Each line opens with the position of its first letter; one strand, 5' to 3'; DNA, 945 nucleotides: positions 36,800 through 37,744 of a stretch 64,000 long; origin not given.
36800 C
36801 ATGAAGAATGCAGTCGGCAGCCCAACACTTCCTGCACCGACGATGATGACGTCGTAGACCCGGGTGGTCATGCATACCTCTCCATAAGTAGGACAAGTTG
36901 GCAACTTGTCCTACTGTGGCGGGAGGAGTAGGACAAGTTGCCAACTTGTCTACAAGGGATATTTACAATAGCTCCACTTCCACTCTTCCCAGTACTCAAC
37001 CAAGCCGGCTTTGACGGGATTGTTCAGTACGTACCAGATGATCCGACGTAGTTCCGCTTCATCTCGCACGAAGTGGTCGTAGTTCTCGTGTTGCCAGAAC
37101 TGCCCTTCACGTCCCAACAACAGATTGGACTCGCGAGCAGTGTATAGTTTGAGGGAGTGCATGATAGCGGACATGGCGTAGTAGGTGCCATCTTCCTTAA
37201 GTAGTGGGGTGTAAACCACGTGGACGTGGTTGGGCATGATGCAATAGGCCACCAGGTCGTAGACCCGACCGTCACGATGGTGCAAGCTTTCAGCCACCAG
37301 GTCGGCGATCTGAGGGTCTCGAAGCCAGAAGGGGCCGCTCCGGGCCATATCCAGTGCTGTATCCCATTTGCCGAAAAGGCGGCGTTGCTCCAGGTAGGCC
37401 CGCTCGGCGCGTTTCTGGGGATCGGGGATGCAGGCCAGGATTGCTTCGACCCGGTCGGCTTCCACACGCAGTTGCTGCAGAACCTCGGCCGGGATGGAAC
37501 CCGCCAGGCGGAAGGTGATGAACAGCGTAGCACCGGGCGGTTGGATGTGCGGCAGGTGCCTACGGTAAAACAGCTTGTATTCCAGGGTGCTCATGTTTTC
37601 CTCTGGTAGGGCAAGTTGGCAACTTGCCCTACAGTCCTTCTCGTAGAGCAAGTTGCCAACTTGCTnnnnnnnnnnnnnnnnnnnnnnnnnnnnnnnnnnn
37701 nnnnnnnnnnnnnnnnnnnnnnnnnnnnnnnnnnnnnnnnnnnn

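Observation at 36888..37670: REP-RAYT unit inserted inside an operon between two dehydrogenase subunit genes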

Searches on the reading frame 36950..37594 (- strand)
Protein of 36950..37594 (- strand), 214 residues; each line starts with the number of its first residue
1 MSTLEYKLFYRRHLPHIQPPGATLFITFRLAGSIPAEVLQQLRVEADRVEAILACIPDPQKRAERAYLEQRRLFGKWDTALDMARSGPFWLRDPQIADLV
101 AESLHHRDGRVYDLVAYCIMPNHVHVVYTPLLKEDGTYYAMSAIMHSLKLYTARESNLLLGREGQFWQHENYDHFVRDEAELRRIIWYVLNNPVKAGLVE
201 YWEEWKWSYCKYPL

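Call 9: search_protein_families(library=pfam, proteins=[window:36950-37594:-])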
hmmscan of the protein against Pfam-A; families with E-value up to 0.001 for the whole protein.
window:36950-37594:- (214 aa): 1 family
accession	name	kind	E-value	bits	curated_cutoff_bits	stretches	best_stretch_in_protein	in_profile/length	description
PF01797.21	Y1_Tnp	-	0.00032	21.3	23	1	112-190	41-119/121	Transposase IS200 like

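Call 10: search_protein_families(library=ncbifam, proteins=[window:36950-37594:-])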
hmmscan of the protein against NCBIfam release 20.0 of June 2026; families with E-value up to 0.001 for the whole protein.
window:36950-37594:- (214 aa): 1 family
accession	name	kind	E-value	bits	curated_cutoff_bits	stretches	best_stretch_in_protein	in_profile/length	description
NF047646.1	REP_Tyr_transpos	equivalog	1.4e-22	80.2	80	1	92-208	26-146/146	REP-associated tyrosine transposase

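Call 11: find_encoding_contigs(protein=window:36950-37594:-, flank=10000, max_places=10)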
Protein window:36950-37594:- (214 aa): 2 contigs read that carry it; 1 place shown.
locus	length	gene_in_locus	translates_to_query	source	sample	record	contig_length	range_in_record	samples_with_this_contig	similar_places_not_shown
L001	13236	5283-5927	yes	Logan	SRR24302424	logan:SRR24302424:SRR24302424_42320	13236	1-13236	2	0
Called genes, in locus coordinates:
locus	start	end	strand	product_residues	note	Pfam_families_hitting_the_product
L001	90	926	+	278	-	PF07285:DUF1444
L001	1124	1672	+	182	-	PF19620:DUF6125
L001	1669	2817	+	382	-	PF00890:FAD_binding_2, PF01266:DAO, PF07992:Pyr_redox_2 (faint), PF13450:NAD_binding_8 (weak)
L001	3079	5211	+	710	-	PF13510:Fer2_4, PF00890:FAD_binding_2 (weak), PF01494:FAD_binding_3 (weak), PF07992:Pyr_redox_2, PF12831:FAD_oxidored, PF13450:NAD_binding_8 (weak), PF12838:Fer4_7 (weak), PF04324:Fer2_BFD, +4 more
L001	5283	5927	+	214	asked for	-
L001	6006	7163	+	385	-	PF00890:FAD_binding_2 (faint), PF01266:DAO, PF01494:FAD_binding_3 (faint), PF01946:Thi4 (weak), PF03486:HI0933_like (faint), PF07992:Pyr_redox_2 (faint)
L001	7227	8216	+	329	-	PF02423:OCD_Mu_crystall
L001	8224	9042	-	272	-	PF18900:DUF5656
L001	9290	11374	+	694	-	PF22745:Nlig-Ia, PF01653:DNA_ligase_aden, PF03120:OB_DNA_ligase, PF03119:DNA_ligase_ZBD, PF12826:HHH_2, PF14520:HHH_5 (weak), PF00633:HHH (weak), PF00533:BRCT, +1 more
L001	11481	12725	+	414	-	-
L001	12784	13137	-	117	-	PF00293:NUDIX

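Call 21: find_homologous_proteins(query=window:36950-37594:-)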
Query window:36950-37594:- (214 aa): 5962 proteins with E <= 0.001 among 6245 candidates; the best 120 are listed.
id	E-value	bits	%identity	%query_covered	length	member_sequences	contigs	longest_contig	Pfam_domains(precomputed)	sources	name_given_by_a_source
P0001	1.8e-145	500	100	100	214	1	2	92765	-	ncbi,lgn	-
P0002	2.0e-134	464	93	100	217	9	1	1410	-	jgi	jgi:putative transposase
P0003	4.7e-134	463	93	100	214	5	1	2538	-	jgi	jgi:putative transposase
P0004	1.9e-128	445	89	100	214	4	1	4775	-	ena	-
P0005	5.5e-123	427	87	99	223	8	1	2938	-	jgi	jgi:REP element-mobilizing transposase RayT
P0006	1.5e-122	425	84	100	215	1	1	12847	-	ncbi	-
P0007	5.6e-120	417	83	100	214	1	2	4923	PF01797.22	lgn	-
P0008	2.1e-119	415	85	99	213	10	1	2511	-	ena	-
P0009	6.0e-119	414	83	100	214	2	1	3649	-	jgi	jgi:putative transposase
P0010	5.2e-118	411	81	100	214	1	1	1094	-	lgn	-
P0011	9.2e-117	406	81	100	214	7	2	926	-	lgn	-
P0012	1.1e-116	406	80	100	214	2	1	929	-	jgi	-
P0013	3.3e-116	405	80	100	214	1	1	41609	-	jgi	jgi:REP element-mobilizing transposase RayT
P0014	1.0e-115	403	81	99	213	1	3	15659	-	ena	-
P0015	1.4e-115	403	81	100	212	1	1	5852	-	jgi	jgi:REP element-mobilizing transposase RayT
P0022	5.6e-112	391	77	100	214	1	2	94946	-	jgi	jgi:putative transposase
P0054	2.7e-101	356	74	100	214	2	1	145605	-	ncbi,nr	ncbi:MAG: transposase [Chloroflexi bacterium]|nr:transposase [Chloroflexota bacterium]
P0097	1.6e-95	337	69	99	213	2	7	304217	PF01797.22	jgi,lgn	jgi:REP element-mobilizing transposase RayT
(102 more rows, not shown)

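Call 25: find_encoding_contigs(protein=P0003, flank=5000, max_places=4)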
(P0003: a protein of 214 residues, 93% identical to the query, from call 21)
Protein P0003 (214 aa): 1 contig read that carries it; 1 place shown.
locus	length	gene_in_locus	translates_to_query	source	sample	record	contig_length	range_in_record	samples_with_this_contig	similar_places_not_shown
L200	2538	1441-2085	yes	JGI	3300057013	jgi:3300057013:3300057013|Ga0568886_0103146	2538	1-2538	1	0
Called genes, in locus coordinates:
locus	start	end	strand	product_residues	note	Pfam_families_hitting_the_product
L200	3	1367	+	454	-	?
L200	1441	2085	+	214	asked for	-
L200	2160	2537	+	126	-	?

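Call 26: find_encoding_contigs(protein=P0004, flank=5000, max_places=4)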
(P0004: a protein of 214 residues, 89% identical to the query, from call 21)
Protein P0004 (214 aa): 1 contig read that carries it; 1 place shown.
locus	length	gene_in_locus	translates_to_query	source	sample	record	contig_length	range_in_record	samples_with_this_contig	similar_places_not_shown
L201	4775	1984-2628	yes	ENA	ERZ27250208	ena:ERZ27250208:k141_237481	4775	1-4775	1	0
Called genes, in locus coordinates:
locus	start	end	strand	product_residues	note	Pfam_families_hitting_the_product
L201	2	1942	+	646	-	?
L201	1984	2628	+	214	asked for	-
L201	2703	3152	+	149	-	PF01266:DAO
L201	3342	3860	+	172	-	PF01266:DAO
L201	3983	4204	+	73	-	-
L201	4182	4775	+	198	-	?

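Call 27: find_encoding_contigs(protein=P0006, flank=6000, max_places=4)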
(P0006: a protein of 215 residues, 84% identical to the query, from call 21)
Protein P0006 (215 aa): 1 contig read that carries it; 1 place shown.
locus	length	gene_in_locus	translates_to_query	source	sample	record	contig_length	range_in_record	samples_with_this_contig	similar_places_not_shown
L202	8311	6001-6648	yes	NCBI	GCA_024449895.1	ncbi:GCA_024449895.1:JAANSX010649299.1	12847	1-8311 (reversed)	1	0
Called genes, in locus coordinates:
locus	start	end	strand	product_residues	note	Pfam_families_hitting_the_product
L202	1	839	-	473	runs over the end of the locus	PF00206:Lyase_1, PF10397:ADSL_C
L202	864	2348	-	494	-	PF11906:DUF3426 (faint)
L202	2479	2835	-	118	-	-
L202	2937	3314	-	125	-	PF20126:TumE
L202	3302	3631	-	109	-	PF27273:MJ0235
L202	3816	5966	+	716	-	PF13510:Fer2_4, PF00890:FAD_binding_2 (weak), PF01494:FAD_binding_3 (weak), PF03486:HI0933_like (weak), PF07992:Pyr_redox_2, PF12831:FAD_oxidored (weak), PF13450:NAD_binding_8 (weak), PF04324:Fer2_BFD, +2 more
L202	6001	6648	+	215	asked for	-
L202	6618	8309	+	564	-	?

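Call 36: find_encoding_contigs(protein=P0013, flank=4000, max_places=3)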
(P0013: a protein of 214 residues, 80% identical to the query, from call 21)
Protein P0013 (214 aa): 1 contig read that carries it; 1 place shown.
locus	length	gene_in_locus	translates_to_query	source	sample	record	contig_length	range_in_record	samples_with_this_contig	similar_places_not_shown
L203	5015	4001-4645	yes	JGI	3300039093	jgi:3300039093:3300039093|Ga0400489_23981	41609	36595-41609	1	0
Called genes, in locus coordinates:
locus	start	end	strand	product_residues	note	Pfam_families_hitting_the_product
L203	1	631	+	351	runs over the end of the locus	PF00119:ATP-synt_A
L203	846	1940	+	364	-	PF11271:PorA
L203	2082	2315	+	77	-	PF00137:ATP-synt_C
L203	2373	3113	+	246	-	PF00430:ATP-synt_B, PF00213:OSCP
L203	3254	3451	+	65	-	-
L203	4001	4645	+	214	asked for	-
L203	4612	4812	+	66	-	-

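Call 37: find_encoding_contigs(protein=P0022, flank=4000, max_places=3)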
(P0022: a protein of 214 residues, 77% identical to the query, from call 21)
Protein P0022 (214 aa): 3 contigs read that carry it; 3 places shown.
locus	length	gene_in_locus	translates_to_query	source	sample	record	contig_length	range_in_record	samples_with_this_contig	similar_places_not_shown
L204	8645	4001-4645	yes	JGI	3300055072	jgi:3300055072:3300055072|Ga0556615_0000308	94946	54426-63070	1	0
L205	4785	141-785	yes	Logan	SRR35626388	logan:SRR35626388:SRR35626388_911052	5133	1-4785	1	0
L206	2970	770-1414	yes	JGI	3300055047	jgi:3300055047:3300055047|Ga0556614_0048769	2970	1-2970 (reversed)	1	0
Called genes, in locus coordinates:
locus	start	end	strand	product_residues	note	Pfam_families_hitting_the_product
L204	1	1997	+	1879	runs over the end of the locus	PF03704:BTAD, PF00069:Pkinase, PF07714:PK_Tyr_Ser-Thr, PF20703:nSTAND1, PF23409:Beta-prop_EML, PF24814:WD40_Prp19, PF25174:Beta-prop_THOC3, PF23414:Beta-prop_EML_2, +89 more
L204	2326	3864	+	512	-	-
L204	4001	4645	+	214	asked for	-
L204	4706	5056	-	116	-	-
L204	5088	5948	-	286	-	PF01925:TauE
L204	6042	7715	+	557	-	PF01433:Peptidase_M1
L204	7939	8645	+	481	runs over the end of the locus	PF00437:T2SSE, PF27713:UCP018868 (weak)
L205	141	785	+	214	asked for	-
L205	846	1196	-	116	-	-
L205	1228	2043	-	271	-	PF01925:TauE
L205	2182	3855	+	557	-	PF01433:Peptidase_M1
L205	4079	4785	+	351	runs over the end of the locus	?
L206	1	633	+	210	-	?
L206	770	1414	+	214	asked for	-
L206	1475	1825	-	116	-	-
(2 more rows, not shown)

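Call 38: find_encoding_contigs(protein=P0054, flank=4000, max_places=3)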
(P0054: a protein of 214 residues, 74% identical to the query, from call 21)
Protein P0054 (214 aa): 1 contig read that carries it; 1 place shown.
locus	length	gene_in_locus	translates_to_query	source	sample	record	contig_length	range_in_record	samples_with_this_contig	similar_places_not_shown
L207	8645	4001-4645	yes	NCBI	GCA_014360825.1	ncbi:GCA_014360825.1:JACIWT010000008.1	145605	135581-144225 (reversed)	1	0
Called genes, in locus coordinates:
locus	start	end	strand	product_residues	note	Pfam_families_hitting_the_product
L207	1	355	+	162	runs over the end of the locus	-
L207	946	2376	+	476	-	PF00202:Aminotran_3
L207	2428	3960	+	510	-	PF00370:FGGY_N, PF02782:FGGY_C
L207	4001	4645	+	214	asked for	-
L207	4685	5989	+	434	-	PF02788:RuBisCO_large_N, PF00016:RuBisCO_large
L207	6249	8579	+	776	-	PF11992:TgpA_N, PF01841:Transglut_core, PF13559:DUF4129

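Call 39: find_encoding_contigs(protein=P0097, flank=4000, max_places=6)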
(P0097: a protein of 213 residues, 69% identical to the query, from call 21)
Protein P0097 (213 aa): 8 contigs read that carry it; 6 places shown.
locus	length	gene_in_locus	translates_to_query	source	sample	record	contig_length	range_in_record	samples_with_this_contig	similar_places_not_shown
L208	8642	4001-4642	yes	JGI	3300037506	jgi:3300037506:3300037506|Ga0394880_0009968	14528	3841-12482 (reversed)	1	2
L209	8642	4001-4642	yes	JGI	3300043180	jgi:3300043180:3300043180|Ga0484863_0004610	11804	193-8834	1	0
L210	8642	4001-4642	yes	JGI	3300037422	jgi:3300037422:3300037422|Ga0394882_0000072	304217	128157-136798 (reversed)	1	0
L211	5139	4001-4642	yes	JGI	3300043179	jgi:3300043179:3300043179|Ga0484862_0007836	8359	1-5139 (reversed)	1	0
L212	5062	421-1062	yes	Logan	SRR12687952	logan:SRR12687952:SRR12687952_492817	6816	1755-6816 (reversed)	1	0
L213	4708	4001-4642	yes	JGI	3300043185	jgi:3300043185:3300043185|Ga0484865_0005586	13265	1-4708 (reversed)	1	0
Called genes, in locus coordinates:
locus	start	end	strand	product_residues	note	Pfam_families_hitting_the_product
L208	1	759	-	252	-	PF05138:PaaA_PaaC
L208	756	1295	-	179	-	PF06243:PaaB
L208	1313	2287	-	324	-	PF05138:PaaA_PaaC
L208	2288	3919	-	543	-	PF04055:Radical_SAM, PF16199:Radical_SAM_C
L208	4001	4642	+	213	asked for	PF01797:Y1_Tnp (weak)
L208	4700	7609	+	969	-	PF13191:AAA_16, PF13401:AAA_22 (weak), PF07719:TPR_2 (faint), PF13424:TPR_12 (faint), PF17874:TPR_MalT (weak), PF00196:GerE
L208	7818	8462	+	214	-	-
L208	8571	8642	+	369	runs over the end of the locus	PF01979:Amidohydro_1, PF07969:Amidohydro_3 (weak)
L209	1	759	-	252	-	PF05138:PaaA_PaaC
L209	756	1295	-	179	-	PF06243:PaaB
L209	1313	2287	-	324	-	PF05138:PaaA_PaaC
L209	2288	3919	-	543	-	PF04055:Radical_SAM, PF16199:Radical_SAM_C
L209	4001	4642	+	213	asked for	PF01797:Y1_Tnp (weak)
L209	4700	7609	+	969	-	PF13191:AAA_16, PF13401:AAA_22 (weak), PF07719:TPR_2 (faint), PF13424:TPR_12 (faint), PF17874:TPR_MalT (weak), PF00196:GerE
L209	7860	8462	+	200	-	-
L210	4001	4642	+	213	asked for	PF01797:Y1_Tnp (weak)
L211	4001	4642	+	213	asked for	PF01797:Y1_Tnp (weak)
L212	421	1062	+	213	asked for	PF01797:Y1_Tnp (weak)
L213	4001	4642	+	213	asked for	PF01797:Y1_Tnp (weak)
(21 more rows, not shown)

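Call 46: search_solved_structures(query=window:36950-37594:-, max_evalue=1, show_alignments=2)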
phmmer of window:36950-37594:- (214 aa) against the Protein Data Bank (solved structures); distinct sequences matched with E-value up to 1: 2.
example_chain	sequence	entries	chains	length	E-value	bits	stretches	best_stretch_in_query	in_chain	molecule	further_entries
4er8_A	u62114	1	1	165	0.00061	22.7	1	108-208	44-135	TnpArep for protein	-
4mfz_A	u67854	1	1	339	0.33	13.7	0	84-105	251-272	Dbv8 protein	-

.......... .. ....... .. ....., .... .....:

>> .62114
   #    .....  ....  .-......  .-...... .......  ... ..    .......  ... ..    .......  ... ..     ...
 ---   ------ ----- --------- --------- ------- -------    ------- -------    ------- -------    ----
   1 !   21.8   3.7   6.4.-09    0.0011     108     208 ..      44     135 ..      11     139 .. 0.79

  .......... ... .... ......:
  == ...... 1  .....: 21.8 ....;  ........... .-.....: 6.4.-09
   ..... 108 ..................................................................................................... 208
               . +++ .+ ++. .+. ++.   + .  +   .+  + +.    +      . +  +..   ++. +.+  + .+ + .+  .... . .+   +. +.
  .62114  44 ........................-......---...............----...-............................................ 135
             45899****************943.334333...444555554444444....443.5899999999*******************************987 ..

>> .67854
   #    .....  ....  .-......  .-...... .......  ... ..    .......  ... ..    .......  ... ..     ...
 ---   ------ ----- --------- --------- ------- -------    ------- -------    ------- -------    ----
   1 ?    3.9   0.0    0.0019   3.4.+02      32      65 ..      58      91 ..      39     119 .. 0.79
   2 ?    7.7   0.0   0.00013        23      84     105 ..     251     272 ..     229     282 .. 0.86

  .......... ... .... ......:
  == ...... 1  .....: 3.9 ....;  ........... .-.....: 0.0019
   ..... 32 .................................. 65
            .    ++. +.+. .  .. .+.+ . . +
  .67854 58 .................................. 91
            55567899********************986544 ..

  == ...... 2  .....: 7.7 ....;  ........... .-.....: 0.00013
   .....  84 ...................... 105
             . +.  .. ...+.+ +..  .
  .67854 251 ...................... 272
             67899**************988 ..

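Call 64: predict_structure(alignment_id=A1)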
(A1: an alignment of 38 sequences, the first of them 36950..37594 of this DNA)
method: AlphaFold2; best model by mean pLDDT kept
length: 214 residues; sequences in the alignment: 38
mean_pLDDT: 88.2   pTM: 0.85
mean pLDDT of the five models: 88.2, 85.8, 84.9, 80.8, 49.2
residues with pLDDT >= 90: 140; 70-90: 56; 50-70: 7; < 50: 11
segments of 3 or more residues with pLDDT < 50: 1-6, 11-15
pLDDT, mean of each block of 10 residues (from residue 1): 42 55 92 89 90 92 88 88 88 97 96 97 96 92 91 97 91 86 94 95 96 88
secondary structure, 60 per line:
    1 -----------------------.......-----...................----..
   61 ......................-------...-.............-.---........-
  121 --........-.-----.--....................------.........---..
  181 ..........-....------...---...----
elements in order: E24-30 H36-54 H59-82 H94-106 E112-119 E123-130 H141-160 E167-175 H179-190 H192-195 E208-210

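Call 66: fold_search(model_id=the predicted structure, library=pdb)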
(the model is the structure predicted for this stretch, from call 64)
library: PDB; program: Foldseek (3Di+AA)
matches with E <= 10: 625; with E <= 0.001: 13
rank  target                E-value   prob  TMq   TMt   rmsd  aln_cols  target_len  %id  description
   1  4er8_A                1.8e-08  1.00  0.50  0.64   5.8       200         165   18  Structure of the REP associates tyrosine transposase bound to a REP hairpin (released 2012-08-15)
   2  2xma_A                2.5e-04  1.00  0.34  0.50  13.9       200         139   11  DEINOCOCCUS RADIODURANS ISDRA2 TRANSPOSASE RIGHT END DNA COMPLEX (released 2010-10-13)
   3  2xm3_A                3.2e-04  1.00  0.34  0.54   9.2       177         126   12  Deinococcus radiodurans ISDra2 Transposase Left end DNA complex (released 2010-10-13)
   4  2vjv_A                4.1e-04  1.00  0.33  0.52   9.2       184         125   10  Crystal structure of the IS608 transposase in complex with left end 26-mer DNA hairpin and a 6-mer DNA representing th (released 2008-02-19)
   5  2xma_E                4.1e-04  1.00  0.34  0.49  14.0       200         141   12  DEINOCOCCUS RADIODURANS ISDRA2 TRANSPOSASE RIGHT END DNA COMPLEX (released 2010-10-13)
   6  2xma_B                4.7e-04  1.00  0.34  0.51  10.8       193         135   13  DEINOCOCCUS RADIODURANS ISDRA2 TRANSPOSASE RIGHT END DNA COMPLEX (released 2010-10-13)
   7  2xm3_D                5.0e-04  1.00  0.33  0.53   9.2       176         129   12  Deinococcus radiodurans ISDra2 Transposase Left end DNA complex (released 2010-10-13)
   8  2xo6_D                6.8e-04  1.00  0.32  0.50  11.2       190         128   12  DEINOCOCCUS RADIODURANS ISDRA2 TRANSPOSASE Y132F MUTANT COMPLEXED WITH LEFT END RECOGNITION AND CLEAVAGE SITE (released 2010-10-13)
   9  2xm3_B                7.2e-04  1.00  0.34  0.53  11.9       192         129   11  Deinococcus radiodurans ISDra2 Transposase Left end DNA complex (released 2010-10-13)
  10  2xqc_D                7.7e-04  1.00  0.34  0.52   9.6       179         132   12  DEINOCOCCUS RADIODURANS ISDRA2 TRANSPOSASE COMPLEXED WITH LEFT END RECOGNITION AND CLEAVAGE SITE AND ZN (released 2010-10-13)
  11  2vih_B                8.2e-04  1.00  0.34  0.54  10.1       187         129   11  CRYSTAL STRUCTURE OF THE IS608 TRANSPOSASE IN COMPLEX WITH Left END 26-MER DNA (released 2008-02-19)
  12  2xo6_A                9.3e-04  1.00  0.34  0.51   9.5       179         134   11  DEINOCOCCUS RADIODURANS ISDRA2 TRANSPOSASE Y132F MUTANT COMPLEXED WITH LEFT END RECOGNITION AND CLEAVAGE SITE (released 2010-10-13)
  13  2vhg_B                9.3e-04  1.00  0.33  0.52  10.9       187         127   10  Crystal Structure of the ISHp608 Transposase in Complex with Right End 31-mer DNA (released 2008-02-19)
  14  2a6m_A                1.1e-03  1.00  0.33  0.50  11.2       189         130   10  Crystal Structure of the ISHp608 Transposase (released 2005-10-25)
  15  2xm3_C                1.3e-03  1.00  0.33  0.53   8.9       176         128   12  Deinococcus radiodurans ISDra2 Transposase Left end DNA complex (released 2010-10-13)
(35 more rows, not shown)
